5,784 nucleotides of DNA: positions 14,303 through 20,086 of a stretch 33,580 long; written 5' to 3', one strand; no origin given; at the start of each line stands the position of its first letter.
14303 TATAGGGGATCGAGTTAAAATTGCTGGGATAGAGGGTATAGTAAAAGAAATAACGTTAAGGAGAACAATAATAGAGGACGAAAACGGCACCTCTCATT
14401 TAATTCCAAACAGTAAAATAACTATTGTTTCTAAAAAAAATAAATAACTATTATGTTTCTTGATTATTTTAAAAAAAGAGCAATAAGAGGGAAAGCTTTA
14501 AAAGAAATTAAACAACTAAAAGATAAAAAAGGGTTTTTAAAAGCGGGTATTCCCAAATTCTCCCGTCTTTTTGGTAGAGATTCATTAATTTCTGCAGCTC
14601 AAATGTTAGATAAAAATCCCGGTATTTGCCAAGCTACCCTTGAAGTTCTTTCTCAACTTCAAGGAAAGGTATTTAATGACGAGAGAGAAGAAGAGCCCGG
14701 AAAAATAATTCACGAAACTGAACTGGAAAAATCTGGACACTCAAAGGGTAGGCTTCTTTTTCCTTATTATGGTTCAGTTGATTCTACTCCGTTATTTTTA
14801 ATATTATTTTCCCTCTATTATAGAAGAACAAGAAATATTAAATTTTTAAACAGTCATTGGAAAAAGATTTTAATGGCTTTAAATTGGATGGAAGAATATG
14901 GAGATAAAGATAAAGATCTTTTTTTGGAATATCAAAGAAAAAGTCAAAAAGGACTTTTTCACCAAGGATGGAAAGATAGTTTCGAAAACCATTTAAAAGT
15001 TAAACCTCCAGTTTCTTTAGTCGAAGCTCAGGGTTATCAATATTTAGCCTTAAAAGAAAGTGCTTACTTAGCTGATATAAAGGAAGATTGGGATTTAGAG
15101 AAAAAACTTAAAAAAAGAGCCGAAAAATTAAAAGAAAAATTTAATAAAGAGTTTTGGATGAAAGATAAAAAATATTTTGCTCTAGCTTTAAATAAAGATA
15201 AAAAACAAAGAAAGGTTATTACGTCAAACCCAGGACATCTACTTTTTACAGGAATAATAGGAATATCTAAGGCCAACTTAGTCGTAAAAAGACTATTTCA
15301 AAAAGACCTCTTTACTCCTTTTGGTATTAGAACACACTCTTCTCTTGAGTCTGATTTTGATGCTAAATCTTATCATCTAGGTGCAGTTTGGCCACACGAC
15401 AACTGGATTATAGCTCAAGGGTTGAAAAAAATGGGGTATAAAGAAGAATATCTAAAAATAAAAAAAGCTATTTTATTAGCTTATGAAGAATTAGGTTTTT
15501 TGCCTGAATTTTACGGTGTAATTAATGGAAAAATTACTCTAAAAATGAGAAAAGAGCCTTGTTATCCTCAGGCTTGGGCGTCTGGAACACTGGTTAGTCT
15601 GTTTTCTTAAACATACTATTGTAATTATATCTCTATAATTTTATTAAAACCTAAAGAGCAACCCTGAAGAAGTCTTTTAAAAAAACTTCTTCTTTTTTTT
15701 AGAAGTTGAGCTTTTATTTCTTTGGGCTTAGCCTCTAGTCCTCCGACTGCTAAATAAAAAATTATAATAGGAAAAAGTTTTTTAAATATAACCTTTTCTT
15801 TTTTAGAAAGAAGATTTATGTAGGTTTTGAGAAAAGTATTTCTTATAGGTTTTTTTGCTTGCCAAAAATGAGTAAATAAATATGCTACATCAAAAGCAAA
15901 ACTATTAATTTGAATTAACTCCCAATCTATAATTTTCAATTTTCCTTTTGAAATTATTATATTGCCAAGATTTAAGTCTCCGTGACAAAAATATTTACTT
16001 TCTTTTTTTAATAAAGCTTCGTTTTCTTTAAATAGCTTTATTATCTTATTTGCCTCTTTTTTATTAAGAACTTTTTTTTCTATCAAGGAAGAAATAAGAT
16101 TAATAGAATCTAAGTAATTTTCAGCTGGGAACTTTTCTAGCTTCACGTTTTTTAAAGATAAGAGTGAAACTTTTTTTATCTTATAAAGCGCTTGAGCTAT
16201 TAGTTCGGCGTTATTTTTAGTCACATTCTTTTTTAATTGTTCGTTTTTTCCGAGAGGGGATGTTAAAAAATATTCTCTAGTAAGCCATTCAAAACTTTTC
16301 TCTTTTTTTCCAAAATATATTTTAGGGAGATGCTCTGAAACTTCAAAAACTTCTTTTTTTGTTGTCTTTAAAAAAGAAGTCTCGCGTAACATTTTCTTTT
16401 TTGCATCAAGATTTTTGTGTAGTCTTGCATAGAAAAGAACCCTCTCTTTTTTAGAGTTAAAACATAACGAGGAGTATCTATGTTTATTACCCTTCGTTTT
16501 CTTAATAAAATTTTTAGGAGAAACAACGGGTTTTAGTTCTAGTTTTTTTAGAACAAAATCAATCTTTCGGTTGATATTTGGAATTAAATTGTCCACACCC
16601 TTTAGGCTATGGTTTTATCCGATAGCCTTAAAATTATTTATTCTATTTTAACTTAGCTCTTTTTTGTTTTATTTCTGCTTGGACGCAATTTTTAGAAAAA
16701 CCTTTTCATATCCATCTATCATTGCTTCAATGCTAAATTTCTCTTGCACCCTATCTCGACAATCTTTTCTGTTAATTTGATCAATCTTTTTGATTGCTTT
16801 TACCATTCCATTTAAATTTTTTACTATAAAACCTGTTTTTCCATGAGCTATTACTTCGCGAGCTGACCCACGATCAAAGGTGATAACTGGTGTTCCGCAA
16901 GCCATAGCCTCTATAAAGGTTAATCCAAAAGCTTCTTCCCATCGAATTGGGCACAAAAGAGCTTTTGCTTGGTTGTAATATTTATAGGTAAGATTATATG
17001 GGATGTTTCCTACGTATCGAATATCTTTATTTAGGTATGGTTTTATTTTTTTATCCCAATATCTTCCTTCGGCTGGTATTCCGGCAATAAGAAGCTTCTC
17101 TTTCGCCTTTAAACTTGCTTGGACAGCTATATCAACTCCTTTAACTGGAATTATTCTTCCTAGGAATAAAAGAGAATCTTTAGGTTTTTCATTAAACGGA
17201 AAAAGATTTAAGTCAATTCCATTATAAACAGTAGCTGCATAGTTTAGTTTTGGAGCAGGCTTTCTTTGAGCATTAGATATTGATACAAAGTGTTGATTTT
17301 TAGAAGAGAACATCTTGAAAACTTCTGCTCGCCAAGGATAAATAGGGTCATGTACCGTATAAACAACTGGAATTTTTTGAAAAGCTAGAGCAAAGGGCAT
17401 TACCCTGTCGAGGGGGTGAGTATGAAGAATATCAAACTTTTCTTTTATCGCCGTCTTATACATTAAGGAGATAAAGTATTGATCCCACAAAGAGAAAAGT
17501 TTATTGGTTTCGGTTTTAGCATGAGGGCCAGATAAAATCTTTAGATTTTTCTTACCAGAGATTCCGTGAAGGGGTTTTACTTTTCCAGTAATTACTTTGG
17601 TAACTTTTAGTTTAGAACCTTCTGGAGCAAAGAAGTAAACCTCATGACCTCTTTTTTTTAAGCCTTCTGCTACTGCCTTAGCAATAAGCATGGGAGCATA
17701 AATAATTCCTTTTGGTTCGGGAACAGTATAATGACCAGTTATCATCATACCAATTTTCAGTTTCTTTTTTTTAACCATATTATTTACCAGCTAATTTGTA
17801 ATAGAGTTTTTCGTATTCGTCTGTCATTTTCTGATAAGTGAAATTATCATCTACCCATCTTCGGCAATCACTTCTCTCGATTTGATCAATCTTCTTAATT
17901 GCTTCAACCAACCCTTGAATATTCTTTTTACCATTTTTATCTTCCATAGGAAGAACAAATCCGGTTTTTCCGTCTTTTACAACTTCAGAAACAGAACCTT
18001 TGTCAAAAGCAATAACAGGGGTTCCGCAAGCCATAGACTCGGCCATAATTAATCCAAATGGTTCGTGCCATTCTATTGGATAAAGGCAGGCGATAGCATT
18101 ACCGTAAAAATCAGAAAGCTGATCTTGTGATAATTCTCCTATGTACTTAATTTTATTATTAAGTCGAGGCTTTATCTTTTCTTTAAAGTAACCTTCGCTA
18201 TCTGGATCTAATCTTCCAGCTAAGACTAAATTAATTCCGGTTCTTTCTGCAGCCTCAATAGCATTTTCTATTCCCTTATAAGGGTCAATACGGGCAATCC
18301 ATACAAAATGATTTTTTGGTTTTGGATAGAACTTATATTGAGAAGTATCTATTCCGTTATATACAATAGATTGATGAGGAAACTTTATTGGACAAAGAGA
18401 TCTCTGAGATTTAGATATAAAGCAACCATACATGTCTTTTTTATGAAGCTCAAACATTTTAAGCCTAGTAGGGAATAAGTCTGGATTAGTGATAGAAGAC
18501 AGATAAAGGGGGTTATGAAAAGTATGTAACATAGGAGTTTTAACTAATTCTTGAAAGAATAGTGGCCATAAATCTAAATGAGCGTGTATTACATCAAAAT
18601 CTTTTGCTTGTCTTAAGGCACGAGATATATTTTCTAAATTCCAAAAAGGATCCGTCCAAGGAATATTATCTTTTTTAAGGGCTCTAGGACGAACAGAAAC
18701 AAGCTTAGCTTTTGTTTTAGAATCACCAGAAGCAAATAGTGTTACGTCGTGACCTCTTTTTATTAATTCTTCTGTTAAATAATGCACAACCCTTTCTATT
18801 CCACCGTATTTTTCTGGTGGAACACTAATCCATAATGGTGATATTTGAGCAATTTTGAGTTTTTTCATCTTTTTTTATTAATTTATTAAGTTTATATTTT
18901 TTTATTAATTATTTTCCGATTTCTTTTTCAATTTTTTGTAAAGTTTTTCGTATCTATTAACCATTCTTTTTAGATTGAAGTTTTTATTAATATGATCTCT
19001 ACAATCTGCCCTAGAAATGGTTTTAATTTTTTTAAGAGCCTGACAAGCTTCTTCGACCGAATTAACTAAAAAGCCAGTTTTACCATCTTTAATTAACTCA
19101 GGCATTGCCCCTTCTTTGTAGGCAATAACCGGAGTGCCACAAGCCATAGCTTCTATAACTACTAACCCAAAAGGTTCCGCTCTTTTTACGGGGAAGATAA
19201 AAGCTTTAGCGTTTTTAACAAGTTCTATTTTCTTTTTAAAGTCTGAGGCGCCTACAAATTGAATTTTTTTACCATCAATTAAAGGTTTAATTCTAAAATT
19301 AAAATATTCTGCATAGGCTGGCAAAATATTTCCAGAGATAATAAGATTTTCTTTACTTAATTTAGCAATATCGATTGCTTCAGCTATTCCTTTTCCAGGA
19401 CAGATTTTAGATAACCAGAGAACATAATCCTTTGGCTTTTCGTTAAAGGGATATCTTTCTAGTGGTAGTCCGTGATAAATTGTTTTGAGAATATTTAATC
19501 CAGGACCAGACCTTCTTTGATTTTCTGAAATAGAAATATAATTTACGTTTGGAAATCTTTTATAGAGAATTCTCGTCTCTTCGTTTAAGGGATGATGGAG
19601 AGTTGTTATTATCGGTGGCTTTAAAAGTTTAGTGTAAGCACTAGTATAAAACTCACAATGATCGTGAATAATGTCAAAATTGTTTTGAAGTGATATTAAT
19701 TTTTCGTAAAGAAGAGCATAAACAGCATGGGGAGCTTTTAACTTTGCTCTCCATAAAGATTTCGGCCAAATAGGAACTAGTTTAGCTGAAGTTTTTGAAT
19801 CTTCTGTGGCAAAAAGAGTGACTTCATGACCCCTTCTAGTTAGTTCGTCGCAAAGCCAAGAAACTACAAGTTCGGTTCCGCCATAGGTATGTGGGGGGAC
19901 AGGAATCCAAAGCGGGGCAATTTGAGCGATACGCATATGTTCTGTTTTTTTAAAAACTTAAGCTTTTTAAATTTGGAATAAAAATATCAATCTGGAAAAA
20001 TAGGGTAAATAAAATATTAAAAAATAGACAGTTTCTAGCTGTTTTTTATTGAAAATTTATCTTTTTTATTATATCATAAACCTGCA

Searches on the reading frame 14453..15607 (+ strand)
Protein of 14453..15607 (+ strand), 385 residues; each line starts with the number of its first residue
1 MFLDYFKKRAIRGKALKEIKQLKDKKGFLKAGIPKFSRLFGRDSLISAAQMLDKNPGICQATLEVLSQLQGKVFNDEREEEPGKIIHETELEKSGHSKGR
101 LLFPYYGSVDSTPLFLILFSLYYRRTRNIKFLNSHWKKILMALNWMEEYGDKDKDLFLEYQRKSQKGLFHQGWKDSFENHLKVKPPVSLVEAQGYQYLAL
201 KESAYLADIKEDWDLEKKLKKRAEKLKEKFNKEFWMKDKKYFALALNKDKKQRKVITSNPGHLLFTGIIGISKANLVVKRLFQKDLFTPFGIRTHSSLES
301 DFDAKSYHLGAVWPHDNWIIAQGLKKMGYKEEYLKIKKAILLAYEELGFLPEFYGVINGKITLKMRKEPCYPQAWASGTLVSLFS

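Call 44: search_protein_families(library=pfam, proteins=[window:14453-15607:+], max_evalue=0.001)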
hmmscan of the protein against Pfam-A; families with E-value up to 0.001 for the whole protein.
window:14453-15607:+ (385 aa): 3 families
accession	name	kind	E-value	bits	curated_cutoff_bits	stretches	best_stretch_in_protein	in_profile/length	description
PF22422.2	MGH1-like_GH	-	2e-17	64.3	27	1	180-343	163-327/356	Mannosylglycerate hydrolase MGH1-like glycoside hydrolase domain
PF06202.20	GDE_C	-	6.1e-15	55.5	21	1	104-381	75-366/367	Amylo-alpha-1,6-glucosidase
PF17389.8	Bac_rhamnosid6H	-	5.2e-05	23.1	24.5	1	116-240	104-219/339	Bacterial alpha-L-rhamnosidase 6 hairpin glycosidase domain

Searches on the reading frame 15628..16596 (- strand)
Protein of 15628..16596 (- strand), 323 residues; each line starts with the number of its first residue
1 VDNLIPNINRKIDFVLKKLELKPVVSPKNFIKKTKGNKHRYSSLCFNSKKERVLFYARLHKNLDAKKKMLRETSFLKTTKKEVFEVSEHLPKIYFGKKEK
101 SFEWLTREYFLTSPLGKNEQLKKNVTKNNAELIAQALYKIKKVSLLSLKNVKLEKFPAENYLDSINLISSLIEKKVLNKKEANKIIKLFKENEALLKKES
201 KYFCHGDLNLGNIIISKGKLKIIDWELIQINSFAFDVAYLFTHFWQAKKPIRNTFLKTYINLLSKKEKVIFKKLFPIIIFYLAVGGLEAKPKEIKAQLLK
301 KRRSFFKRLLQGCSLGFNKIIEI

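Call 44: search_protein_families(library=pfam, proteins=[window:15628-16596:-], max_evalue=0.001)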
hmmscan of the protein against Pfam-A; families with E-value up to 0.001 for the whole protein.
window:15628-16596:- (323 aa): 4 families
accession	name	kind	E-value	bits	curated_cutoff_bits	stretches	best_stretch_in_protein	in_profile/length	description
PF01636.29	APH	-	2e-11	44.5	23.2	1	66-249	34-217/239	Phosphotransferase enzyme family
PF01633.27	Choline_kinase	-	1.6e-08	34.7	29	1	108-244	71-207/300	Choline/ethanolamine kinase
PF02958.26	EcKL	-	1.4e-06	28.3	22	1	172-266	182-288/294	Ecdysteroid kinase-like family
PF19974.5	TCAD9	-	3.5e-06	26.9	40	1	203-246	299-343/429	Ternary complex associated domain 9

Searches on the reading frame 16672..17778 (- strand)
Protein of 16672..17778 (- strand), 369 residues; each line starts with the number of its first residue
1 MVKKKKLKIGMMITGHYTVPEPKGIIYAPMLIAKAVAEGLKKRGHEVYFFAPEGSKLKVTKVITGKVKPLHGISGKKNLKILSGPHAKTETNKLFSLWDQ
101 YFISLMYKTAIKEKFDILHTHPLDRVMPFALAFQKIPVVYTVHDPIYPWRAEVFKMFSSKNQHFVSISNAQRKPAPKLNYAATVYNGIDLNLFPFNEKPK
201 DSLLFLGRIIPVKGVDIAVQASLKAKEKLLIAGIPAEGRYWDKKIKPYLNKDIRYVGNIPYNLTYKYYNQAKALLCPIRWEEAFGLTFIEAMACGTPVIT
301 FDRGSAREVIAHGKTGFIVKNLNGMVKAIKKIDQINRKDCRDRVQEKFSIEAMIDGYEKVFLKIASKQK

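Call 44: search_protein_families(library=pfam, proteins=[window:16672-17778:-], max_evalue=0.001)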
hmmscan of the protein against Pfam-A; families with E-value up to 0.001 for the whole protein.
window:16672-17778:- (369 aa): 6 families
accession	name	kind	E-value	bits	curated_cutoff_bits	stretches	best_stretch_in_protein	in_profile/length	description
PF00534.26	Glycos_transf_1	-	4.1e-27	95.2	26.4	1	198-332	13-155/172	Glycosyl transferases group 1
PF13692.12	Glyco_trans_1_4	-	1.5e-23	84.1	27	1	202-331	3-138/142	Glycosyl transferases group 1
PF13439.12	Glyco_transf_4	-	4.7e-15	56.5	28.5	1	35-191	10-169/170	Glycosyltransferase Family 4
PF13524.12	Glyco_trans_1_2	-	1e-06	29.2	25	1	228-345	16-130/144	Glycosyl transferase-like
PF20706.3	GT4-conflict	-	9.6e-06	25.3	26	1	200-300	197-310/385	Family 4 Glycosyltransferase in conflict systems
PF13579.12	Glyco_trans_4_4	-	0.00032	21.5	29.7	0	35-149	9-108/158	Glycosyl transferase 4-like domain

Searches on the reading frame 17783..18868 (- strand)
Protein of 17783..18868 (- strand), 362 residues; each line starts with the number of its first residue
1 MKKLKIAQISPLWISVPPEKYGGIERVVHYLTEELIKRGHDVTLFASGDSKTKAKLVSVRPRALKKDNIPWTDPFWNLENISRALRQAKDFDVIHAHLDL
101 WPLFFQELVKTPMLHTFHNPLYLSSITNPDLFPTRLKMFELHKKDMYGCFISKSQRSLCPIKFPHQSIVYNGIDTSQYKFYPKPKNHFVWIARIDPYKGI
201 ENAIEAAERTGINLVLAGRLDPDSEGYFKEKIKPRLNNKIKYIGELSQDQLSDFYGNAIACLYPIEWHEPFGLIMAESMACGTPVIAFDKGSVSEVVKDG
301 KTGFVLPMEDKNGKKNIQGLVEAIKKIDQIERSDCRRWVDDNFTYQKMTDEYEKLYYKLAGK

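Call 44: search_protein_families(library=pfam, proteins=[window:17783-18868:-], max_evalue=0.001)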
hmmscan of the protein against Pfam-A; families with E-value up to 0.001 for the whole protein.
window:17783-18868:- (362 aa): 4 families
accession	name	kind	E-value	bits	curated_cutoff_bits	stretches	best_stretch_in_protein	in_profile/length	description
PF00534.26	Glycos_transf_1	-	6.2e-28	97.9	26.4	1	182-310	12-144/172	Glycosyl transferases group 1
PF13692.12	Glyco_trans_1_4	-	3.1e-20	73.3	27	1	186-311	2-129/142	Glycosyl transferases group 1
PF13439.12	Glyco_transf_4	-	2.7e-18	67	28.5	1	21-176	1-169/170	Glycosyltransferase Family 4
PF13579.12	Glyco_trans_4_4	-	8.9e-10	39.6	29.7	1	22-119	1-103/158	Glycosyl transferase 4-like domain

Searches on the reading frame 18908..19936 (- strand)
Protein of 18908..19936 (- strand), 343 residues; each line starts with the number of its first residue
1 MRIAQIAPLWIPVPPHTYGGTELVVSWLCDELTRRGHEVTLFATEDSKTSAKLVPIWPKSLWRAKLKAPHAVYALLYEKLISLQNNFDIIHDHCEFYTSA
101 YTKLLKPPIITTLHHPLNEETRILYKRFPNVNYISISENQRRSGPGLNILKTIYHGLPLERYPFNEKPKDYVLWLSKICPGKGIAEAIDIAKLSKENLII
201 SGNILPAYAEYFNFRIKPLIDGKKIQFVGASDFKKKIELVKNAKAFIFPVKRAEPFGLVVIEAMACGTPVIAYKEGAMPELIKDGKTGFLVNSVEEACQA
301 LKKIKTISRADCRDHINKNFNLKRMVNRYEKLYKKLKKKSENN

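Call 44: search_protein_families(library=pfam, proteins=[window:18908-19936:-], max_evalue=0.001)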
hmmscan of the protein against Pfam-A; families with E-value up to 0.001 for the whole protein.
window:18908-19936:- (343 aa): 5 families
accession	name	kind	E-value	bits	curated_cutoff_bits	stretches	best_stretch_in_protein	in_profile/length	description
PF00534.26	Glycos_transf_1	-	6.1e-25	88.2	26.4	1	167-307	13-155/172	Glycosyl transferases group 1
PF13692.12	Glyco_trans_1_4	-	1.5e-18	67.9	27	1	182-303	15-138/142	Glycosyl transferases group 1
PF13439.12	Glyco_transf_4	-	3.1e-13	50.5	28.5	1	18-121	1-109/170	Glycosyltransferase Family 4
PF13579.12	Glyco_trans_4_4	-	4.7e-07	30.7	29.7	1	19-115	1-103/158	Glycosyl transferase 4-like domain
PF20706.3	GT4-conflict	-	6.4e-05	22.5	26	1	239-285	278-323/385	Family 4 Glycosyltransferase in conflict systems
